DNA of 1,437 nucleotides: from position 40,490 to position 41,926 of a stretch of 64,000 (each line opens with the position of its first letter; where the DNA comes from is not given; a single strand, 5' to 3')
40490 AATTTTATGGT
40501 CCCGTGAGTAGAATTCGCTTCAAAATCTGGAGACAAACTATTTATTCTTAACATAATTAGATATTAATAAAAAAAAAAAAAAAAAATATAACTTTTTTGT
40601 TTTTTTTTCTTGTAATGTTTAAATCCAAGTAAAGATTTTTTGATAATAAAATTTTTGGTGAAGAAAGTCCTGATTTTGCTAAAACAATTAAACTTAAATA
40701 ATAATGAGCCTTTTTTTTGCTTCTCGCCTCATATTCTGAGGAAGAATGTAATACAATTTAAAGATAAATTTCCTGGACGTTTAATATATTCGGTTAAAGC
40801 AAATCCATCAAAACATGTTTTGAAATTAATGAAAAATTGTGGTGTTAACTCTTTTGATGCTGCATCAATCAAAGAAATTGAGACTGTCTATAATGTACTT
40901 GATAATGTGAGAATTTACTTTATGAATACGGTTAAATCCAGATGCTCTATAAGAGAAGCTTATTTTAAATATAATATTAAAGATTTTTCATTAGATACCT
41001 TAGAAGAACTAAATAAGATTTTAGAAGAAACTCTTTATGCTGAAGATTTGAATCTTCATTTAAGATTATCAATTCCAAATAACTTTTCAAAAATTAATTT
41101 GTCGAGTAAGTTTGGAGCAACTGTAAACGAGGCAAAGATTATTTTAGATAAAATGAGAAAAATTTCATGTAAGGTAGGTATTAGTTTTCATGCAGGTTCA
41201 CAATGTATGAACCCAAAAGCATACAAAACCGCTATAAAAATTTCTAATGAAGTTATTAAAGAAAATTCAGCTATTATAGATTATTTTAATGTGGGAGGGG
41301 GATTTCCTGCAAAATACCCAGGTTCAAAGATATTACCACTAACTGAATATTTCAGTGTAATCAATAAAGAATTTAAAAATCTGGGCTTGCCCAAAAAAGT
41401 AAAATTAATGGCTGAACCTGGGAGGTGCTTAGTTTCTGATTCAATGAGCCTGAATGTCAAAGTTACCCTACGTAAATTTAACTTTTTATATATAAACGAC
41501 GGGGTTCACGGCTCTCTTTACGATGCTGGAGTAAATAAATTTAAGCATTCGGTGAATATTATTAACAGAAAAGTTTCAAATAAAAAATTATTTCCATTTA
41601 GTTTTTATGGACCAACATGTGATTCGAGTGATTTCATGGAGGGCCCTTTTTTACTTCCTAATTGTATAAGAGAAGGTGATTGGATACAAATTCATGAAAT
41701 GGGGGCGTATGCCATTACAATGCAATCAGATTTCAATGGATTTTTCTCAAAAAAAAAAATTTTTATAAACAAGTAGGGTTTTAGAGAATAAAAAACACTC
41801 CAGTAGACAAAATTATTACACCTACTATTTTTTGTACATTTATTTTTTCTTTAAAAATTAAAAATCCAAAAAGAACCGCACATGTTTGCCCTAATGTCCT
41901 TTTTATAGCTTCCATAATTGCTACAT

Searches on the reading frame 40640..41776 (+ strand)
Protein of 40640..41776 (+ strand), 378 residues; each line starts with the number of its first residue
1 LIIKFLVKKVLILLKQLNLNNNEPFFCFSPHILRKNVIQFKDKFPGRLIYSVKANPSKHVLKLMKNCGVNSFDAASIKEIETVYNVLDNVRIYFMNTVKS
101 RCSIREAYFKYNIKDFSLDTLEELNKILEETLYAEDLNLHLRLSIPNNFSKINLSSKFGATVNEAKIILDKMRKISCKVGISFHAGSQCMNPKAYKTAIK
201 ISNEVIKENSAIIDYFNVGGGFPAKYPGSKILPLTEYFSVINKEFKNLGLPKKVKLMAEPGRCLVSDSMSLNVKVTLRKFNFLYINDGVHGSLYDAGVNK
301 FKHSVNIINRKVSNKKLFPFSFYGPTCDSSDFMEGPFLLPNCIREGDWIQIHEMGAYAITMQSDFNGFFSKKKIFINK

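Call 17: search_protein_families(library=pfam, proteins=[window:40640-41776:+], max_evalue=0.0001)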
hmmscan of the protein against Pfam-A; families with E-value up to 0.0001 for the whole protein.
window:40640-41776:+ (378 aa): 2 families
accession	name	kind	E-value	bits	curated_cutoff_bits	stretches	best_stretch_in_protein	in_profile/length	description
PF02784.22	Orn_Arg_deC_N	-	1.8e-37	129.5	23.4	1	34-266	5-247/247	Pyridoxal-dependent decarboxylase, pyridoxal binding domain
PF00278.28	Orn_DAP_Arg_deC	-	1.9e-12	47.7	23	1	267-355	6-95/95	Pyridoxal-dependent decarboxylase, C-terminal sheet domain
